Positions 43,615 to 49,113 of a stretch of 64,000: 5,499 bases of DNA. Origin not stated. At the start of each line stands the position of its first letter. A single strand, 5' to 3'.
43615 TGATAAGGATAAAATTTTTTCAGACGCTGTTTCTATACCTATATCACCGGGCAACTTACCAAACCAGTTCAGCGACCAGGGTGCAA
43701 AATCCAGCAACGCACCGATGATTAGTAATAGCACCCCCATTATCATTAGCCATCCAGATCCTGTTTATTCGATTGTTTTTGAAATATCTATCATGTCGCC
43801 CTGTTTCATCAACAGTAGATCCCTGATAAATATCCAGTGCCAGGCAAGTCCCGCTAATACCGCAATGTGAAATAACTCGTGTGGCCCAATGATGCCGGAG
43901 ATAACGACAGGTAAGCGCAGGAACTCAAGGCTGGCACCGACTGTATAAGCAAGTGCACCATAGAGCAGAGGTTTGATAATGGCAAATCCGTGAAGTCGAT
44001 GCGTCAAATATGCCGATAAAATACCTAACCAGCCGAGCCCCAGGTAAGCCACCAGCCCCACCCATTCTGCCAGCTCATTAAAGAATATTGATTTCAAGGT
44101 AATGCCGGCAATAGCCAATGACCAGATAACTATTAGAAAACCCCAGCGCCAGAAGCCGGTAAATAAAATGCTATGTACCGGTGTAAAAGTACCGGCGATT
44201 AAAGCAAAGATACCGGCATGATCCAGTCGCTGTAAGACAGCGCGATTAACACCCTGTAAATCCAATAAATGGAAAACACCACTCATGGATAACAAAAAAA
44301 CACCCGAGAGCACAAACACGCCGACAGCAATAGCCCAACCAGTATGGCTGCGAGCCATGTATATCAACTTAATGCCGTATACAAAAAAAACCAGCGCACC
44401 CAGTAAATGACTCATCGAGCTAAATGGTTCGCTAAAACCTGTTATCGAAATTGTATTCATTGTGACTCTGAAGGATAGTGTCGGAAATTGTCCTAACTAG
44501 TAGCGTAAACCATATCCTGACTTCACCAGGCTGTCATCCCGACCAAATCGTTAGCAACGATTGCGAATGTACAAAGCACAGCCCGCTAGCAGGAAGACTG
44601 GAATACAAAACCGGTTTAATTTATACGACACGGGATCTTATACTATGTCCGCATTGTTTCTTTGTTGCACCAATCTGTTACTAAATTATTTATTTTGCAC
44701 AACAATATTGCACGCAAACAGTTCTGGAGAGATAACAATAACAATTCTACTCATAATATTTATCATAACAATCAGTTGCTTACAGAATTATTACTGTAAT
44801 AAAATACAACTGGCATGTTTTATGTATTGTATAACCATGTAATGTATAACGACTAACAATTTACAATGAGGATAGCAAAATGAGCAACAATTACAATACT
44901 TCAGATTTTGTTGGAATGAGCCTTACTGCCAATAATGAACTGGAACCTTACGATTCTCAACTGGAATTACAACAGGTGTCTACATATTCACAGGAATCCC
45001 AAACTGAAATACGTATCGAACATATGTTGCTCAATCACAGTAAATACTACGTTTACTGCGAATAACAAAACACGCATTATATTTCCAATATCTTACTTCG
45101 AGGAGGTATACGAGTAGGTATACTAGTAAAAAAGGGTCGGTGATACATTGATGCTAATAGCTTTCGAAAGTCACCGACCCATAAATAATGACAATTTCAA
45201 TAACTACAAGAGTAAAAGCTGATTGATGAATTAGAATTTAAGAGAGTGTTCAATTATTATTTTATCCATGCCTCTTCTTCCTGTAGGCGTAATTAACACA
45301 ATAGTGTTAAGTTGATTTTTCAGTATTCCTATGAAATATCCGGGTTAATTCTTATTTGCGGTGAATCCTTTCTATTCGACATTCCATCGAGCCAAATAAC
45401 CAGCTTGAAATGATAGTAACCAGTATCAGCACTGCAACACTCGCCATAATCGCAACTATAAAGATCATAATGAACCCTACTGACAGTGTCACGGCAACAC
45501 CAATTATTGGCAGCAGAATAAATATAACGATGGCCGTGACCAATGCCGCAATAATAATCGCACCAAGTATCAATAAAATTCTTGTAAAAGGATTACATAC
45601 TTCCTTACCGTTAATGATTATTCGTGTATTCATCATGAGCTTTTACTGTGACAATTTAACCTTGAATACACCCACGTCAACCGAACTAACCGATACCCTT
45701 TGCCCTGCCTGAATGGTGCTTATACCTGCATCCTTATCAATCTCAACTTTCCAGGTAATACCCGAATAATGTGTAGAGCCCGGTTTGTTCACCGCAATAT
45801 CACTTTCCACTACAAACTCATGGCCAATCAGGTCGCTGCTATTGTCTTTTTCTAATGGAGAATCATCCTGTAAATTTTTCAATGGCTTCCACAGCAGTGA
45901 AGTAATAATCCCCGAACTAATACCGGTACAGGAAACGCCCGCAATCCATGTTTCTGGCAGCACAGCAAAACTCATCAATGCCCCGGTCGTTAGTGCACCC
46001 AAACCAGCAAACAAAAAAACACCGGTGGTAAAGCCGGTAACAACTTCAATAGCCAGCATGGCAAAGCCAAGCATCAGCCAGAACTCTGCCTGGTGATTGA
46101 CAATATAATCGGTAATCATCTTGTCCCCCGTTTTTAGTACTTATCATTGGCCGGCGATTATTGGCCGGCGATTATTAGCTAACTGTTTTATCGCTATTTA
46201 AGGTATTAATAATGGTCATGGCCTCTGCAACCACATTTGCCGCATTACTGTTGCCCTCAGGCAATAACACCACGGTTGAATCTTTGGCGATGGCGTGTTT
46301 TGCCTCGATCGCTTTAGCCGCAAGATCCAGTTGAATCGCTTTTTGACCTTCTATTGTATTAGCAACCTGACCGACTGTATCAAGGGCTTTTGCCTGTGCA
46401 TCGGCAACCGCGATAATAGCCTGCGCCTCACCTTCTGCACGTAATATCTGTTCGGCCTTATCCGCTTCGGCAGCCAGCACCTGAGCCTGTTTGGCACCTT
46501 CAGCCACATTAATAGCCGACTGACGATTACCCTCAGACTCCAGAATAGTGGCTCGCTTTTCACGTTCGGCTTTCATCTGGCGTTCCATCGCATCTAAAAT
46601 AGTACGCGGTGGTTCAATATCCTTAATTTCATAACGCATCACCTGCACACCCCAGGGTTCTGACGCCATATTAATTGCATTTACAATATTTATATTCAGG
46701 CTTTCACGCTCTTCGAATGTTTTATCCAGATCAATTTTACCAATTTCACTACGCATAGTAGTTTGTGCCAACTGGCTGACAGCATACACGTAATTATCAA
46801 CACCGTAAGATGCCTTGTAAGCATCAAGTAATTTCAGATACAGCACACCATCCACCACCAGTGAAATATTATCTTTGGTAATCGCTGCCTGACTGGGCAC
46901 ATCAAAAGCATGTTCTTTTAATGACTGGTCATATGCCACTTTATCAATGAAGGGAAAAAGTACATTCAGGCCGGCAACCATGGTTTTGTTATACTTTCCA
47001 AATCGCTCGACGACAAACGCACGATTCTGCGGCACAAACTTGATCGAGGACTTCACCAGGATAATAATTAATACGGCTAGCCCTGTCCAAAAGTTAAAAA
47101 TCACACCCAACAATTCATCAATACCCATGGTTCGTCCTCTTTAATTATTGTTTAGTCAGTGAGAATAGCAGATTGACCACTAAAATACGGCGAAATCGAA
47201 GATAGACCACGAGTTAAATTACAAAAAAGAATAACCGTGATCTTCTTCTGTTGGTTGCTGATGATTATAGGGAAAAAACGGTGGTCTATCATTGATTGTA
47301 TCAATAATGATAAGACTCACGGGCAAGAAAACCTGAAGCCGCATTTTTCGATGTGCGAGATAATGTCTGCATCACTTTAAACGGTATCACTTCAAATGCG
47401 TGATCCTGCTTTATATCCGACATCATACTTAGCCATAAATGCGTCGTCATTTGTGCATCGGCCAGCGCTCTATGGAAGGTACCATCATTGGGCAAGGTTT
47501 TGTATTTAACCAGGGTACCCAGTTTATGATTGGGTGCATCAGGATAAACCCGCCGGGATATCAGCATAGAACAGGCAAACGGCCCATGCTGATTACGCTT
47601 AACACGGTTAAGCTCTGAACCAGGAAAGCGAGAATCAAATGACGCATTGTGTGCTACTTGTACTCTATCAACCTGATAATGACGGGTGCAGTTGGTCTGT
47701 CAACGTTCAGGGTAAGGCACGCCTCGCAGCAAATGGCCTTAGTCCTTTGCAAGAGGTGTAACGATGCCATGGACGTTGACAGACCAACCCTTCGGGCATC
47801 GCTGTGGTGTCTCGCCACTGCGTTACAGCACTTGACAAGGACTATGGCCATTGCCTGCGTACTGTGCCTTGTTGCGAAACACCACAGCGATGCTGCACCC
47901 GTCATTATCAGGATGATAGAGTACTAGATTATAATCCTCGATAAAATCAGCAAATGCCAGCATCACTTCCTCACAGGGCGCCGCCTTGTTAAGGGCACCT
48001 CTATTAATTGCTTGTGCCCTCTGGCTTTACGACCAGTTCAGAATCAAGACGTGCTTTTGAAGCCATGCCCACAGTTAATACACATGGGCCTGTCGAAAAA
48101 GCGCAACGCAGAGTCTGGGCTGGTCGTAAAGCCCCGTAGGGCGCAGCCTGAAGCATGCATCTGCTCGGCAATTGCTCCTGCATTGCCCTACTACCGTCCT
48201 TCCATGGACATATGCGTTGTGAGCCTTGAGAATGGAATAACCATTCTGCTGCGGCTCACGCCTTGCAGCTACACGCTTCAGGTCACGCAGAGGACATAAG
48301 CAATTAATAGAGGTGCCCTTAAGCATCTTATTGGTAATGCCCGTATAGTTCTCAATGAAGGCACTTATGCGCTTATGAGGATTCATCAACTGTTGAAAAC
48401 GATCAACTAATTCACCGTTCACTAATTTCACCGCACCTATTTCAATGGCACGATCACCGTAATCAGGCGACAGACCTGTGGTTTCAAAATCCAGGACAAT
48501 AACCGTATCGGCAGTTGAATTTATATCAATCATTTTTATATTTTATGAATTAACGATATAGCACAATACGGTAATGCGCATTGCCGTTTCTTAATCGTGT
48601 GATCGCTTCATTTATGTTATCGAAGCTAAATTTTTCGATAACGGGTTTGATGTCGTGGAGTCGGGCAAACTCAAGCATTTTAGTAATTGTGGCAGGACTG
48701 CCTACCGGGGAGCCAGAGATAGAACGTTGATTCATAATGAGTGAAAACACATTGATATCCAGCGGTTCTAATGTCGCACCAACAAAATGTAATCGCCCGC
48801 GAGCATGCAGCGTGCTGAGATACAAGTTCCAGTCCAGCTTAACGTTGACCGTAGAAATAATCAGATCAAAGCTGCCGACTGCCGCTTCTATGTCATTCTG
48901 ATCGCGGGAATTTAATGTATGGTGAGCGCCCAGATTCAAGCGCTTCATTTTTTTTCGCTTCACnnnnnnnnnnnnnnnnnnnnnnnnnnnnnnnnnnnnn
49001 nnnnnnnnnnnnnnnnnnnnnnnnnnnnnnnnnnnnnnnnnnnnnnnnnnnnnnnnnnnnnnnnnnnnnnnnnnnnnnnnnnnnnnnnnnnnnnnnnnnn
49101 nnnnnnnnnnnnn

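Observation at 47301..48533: One DnaQ-like exonuclease gene hit by two different MITEs 70 bp apart; both junctions reconstruct to an intact reading frame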

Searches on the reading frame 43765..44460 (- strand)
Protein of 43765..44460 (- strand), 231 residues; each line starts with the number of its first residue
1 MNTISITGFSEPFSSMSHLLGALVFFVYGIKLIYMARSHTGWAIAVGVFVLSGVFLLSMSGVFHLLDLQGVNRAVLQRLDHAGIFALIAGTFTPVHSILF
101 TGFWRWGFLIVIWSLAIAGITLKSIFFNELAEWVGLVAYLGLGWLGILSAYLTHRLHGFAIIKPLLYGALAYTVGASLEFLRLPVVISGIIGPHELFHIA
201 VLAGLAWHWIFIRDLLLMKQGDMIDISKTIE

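Call 45: search_protein_families(library=pfam, proteins=[window:43765-44460:-])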
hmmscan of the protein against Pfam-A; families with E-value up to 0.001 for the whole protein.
window:43765-44460:- (231 aa): 1 family
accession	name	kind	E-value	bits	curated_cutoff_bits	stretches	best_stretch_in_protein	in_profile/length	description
PF03006.26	HlyIII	-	4.2e-31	108.8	26.2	1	11-209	6-224/224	Haemolysin-III related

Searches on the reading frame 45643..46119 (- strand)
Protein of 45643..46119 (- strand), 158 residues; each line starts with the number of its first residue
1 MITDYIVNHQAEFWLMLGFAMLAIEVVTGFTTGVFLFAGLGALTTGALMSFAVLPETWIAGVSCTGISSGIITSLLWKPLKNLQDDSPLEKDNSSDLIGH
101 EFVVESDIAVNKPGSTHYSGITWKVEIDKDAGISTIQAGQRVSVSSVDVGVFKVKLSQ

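Call 45: search_protein_families(library=pfam, proteins=[window:45643-46119:-])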
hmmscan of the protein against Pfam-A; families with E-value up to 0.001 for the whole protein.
window:45643-46119:- (158 aa): 1 family
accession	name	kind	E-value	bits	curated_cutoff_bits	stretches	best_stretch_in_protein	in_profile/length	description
PF01957.25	NfeD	-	0.00011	22.7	29.1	1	96-148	3-49/57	NfeD-like C-terminal, partner-binding domain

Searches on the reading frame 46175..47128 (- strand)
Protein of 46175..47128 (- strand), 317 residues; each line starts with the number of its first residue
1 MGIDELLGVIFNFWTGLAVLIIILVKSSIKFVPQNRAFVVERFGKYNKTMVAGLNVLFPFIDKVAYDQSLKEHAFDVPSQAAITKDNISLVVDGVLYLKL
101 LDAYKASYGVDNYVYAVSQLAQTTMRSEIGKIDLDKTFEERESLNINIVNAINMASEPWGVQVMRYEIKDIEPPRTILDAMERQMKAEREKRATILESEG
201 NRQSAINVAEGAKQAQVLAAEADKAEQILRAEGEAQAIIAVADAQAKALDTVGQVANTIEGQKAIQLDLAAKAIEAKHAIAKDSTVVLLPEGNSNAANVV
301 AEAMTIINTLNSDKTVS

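Call 26: list_cluster_members(proteins=[window:46175-47128:-, window:45643-46119:-, window:50224-51630:+, window:32510-35059:-, window:13155-14387:-, window:48075-48533:-, window:47301-47567:-])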
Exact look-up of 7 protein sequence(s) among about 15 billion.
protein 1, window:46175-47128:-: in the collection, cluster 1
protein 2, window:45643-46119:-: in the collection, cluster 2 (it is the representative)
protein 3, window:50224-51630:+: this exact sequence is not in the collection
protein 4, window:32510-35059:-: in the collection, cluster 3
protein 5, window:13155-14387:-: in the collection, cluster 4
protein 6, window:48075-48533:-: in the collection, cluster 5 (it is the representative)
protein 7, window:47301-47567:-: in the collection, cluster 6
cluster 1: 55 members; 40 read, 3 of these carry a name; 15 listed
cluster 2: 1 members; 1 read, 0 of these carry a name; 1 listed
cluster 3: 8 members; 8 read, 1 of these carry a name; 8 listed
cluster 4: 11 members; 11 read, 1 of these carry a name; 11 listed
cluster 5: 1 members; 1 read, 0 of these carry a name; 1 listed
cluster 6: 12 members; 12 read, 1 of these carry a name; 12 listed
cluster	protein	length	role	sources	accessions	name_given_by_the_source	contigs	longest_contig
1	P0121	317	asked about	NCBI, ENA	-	-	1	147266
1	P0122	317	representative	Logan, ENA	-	-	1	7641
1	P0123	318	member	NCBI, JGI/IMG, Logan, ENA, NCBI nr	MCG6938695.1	MAG: paraslipin [Gammaproteobacteria bacterium] | paraslipin [Gammaproteobacteria bacterium]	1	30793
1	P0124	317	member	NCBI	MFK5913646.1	MAG: stomatin-like protein [Woeseiaceae bacterium]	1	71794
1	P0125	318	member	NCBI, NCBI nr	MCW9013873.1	MAG: paraslipin [Gammaproteobacteria bacterium] | paraslipin [Gammaproteobacteria bacterium]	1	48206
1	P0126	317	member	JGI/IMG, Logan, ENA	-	-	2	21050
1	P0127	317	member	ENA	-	-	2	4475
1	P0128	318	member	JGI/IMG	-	-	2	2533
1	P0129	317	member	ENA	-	-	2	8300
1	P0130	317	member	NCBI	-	-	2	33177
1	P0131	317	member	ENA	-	-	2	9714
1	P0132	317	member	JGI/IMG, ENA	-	-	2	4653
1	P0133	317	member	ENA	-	-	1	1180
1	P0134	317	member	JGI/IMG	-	-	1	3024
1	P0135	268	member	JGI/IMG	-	-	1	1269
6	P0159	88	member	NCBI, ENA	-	-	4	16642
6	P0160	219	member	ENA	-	-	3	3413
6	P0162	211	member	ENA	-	-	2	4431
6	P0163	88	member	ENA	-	-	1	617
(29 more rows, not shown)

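Call 28: find_encoding_contigs(protein=P0159, flank=3000, max_places=6)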
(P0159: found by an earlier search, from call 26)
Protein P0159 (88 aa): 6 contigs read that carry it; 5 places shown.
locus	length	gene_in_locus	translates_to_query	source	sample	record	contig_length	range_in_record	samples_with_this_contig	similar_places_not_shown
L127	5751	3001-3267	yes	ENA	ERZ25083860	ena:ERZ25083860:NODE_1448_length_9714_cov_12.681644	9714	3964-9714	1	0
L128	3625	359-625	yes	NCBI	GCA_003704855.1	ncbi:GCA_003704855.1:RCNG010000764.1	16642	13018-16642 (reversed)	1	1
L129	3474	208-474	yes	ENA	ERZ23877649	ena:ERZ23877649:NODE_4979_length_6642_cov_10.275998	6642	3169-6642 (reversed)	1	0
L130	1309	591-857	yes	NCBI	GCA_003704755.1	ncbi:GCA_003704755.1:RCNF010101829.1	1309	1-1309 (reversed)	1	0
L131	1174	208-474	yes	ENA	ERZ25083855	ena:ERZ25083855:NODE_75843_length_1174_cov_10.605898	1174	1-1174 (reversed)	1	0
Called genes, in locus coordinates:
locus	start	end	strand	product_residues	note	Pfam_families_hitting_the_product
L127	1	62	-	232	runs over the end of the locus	PF01891:CbiM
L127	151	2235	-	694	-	PF00009:GTP_EFTU, PF03144:GTP_EFTU_D2, PF22042:EF-G_D2, PF14492:EFG_III, PF03764:EFG_IV, PF00679:EFG_C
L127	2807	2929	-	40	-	-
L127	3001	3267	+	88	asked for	-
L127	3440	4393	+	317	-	PF01145:Band_7, PF16200:Band_7_C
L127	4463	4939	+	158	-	-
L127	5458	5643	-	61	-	-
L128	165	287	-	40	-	-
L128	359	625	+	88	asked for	-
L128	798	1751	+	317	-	PF01145:Band_7, PF16200:Band_7_C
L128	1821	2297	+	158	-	-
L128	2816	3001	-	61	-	-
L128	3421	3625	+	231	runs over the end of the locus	PF03006:HlyIII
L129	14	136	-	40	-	-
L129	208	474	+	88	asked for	-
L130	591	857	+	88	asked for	-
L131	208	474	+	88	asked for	-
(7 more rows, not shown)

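Call 45: search_protein_families(library=pfam, proteins=[window:46175-47128:-])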
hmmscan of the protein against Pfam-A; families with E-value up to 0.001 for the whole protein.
window:46175-47128:- (317 aa): 2 families
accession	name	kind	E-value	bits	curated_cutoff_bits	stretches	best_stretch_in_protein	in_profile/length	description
PF01145.31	Band_7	-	1.2e-32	113.8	23.6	1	32-200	3-174/176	SPFH domain / Band 7 family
PF16200.10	Band_7_C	-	1.2e-13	51.3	29.1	1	252-311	3-62/63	C-terminal region of band_7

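Call 48: find_encoding_contigs(protein=P0162, flank=3000, max_places=4)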
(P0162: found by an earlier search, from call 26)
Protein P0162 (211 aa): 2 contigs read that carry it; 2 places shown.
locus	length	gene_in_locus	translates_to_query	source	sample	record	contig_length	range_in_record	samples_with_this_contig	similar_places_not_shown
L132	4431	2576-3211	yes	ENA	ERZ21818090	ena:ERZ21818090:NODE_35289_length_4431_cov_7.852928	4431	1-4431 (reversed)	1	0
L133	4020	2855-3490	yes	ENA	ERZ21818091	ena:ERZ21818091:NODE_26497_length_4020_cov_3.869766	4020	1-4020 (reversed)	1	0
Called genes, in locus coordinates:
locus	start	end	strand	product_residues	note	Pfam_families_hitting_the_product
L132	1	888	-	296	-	?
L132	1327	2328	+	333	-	PF08240:ADH_N, PF01262:AlaDh_PNT_C (weak), PF00107:ADH_zinc_N, PF13602:ADH_zinc_N_2 (weak)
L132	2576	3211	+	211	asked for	PF00929:RNase_T, PF16473:Rv2179c-like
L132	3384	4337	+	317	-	PF01145:Band_7, PF16200:Band_7_C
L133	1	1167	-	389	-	?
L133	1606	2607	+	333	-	PF08240:ADH_N, PF01262:AlaDh_PNT_C (weak), PF00107:ADH_zinc_N, PF13602:ADH_zinc_N_2 (weak)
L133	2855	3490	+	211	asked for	PF00929:RNase_T, PF16473:Rv2179c-like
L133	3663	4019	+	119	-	?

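Call 49: find_encoding_contigs(protein=P0163, flank=3000, max_places=4)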
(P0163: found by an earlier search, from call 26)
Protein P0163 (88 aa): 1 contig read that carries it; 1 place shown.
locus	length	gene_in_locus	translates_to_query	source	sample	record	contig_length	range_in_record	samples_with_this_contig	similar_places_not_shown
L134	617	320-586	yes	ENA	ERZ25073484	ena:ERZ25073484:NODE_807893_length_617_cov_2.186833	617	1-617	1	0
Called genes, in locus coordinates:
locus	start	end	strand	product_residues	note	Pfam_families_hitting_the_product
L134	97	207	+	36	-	PF00929:RNase_T (weak)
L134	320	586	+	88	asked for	-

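Call 50: find_encoding_contigs(protein=P0160, flank=3000, max_places=4)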
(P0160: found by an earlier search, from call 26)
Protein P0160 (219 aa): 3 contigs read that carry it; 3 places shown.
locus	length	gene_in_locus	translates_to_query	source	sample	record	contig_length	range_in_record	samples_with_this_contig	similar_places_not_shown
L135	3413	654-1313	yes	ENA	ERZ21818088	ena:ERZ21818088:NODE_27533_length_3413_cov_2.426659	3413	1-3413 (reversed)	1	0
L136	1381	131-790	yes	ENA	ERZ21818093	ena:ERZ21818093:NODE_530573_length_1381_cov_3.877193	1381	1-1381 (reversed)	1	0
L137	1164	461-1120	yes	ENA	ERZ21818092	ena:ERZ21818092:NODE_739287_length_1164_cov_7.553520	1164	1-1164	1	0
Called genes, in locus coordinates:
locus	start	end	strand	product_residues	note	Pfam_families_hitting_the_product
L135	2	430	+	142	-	?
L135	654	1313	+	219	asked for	PF00929:RNase_T, PF16473:Rv2179c-like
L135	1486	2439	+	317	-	PF01145:Band_7, PF16200:Band_7_C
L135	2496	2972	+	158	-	-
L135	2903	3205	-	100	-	-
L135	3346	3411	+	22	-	?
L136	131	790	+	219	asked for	PF00929:RNase_T, PF16473:Rv2179c-like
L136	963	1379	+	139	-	?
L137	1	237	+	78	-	?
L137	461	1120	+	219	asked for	PF00929:RNase_T, PF16473:Rv2179c-like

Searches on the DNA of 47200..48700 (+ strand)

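Call 16: search_rna_families(source=window, start=47200, end=48700, threshold=evalue, max_evalue=10)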
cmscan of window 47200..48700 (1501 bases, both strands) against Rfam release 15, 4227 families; matches with E-value up to 10: 2.
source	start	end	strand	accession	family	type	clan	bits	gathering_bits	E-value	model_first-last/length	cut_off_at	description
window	48134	48195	-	RF03620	mir-1233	Gene; miRNA;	-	20.7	87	1.4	1-82/82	no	mir-1233 microRNA precursor family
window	47427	47492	-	RF00277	SNORD49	Gene; snRNA; snoRNA; CD-box;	CL00062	19.1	37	0.11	1-71/71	no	Small nucleolar RNA SNORD49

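Call 61: search_dna_similar(query=window:47657-47927:+, collection=plasmids, mode=distant, max_rows=10)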
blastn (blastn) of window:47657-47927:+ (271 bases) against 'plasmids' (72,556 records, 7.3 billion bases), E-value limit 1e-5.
No match.

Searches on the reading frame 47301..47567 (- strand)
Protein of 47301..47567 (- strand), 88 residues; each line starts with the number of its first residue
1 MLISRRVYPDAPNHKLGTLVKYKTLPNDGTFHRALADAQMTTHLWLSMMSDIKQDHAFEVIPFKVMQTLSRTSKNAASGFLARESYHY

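Call 27: find_encoding_contigs(protein=window:47301-47567:-, flank=3000, max_places=6)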
Protein window:47301-47567:- (88 aa): no gene with exactly this product is on record in the collection.
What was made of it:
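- Tried and rejected: The window's own 88-aa fragment could not be traced to its record (call 27).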

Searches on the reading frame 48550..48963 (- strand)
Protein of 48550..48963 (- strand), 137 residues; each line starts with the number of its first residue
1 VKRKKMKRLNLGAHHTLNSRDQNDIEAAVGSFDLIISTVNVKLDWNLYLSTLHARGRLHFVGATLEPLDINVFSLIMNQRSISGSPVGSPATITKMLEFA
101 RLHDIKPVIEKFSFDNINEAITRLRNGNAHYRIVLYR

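Call 45: search_protein_families(library=pfam, proteins=[window:48550-48963:-])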
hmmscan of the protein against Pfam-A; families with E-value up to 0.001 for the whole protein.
window:48550-48963:- (137 aa): 2 families
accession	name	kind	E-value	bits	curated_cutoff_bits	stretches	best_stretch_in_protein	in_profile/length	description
PF00107.32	ADH_zinc_N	-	1.4e-15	57.8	31.8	1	4-99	28-126/129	Zinc-binding dehydrogenase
PF13602.12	ADH_zinc_N_2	-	3.1e-08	35.1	27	1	11-135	1-134/134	Zinc-binding dehydrogenase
